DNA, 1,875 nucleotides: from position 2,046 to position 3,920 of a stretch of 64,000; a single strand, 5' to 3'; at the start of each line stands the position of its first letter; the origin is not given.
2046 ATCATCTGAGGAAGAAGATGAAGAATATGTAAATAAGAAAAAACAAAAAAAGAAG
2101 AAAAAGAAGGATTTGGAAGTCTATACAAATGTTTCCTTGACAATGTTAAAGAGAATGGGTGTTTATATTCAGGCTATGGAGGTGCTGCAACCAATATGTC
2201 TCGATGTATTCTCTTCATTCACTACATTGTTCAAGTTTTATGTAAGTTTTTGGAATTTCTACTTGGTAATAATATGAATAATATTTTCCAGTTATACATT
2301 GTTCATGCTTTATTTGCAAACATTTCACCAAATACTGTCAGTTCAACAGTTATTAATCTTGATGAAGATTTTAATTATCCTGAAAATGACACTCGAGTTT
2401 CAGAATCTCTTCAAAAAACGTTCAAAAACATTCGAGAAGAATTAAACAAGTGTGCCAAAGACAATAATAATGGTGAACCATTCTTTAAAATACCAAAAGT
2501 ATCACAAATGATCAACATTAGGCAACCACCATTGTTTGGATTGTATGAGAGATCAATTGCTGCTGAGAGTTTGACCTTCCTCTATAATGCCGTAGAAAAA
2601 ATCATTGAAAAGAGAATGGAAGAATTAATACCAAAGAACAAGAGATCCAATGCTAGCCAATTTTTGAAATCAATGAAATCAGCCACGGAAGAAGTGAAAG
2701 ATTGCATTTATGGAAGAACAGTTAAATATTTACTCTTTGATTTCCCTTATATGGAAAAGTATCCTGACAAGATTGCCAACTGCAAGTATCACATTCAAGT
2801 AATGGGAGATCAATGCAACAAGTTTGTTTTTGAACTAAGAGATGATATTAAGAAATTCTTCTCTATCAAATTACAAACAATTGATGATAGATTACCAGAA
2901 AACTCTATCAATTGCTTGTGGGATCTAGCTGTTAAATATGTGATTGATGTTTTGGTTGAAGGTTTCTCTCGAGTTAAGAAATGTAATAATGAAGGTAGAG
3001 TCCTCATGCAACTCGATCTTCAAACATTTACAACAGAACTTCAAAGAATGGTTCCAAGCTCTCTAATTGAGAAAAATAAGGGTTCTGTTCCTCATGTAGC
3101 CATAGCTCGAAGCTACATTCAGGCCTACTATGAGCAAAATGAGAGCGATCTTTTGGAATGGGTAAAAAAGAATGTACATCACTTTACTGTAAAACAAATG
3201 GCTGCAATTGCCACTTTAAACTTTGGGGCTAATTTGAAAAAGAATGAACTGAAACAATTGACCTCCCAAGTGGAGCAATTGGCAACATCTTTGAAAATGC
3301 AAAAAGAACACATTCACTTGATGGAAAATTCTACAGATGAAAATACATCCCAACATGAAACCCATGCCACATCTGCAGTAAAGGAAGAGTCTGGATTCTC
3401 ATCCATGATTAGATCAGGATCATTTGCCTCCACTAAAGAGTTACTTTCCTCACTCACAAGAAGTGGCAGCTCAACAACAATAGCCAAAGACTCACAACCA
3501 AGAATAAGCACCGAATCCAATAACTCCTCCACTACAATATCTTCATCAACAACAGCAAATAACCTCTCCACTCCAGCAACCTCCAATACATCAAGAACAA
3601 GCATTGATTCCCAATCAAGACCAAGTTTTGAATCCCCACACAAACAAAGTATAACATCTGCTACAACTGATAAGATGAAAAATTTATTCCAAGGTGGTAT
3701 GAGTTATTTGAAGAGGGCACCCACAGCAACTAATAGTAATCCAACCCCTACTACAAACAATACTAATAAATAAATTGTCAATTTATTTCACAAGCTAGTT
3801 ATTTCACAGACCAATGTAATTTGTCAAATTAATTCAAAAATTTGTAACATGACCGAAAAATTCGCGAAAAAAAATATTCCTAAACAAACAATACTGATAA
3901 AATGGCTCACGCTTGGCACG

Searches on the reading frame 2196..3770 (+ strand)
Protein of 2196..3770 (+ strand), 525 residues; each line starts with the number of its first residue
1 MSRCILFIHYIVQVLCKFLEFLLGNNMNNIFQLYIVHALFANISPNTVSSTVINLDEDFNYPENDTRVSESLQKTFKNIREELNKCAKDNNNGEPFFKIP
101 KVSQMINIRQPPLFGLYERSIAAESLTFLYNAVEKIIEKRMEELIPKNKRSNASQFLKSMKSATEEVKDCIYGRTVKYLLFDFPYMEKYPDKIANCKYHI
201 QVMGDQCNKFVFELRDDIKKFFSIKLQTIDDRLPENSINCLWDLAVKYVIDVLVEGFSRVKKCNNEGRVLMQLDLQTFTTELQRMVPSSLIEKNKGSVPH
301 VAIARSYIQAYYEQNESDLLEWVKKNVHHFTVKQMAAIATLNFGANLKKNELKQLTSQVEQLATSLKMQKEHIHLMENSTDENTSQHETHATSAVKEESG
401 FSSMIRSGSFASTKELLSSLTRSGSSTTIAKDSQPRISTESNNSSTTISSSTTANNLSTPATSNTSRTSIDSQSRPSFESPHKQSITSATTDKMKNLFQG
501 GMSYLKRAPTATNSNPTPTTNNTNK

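Call 35: search_protein_families(library=pfam, proteins=[window:2196-3770:+], max_evalue=0.00001)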
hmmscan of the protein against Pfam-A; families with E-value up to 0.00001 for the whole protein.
window:2196-3770:+ (525 aa): 1 family
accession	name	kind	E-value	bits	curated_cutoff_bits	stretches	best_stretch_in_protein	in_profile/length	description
PF10474.15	Syndetin_C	-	4.6e-62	210.1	38.4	1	113-360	1-234/234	Syndetin, C-terminal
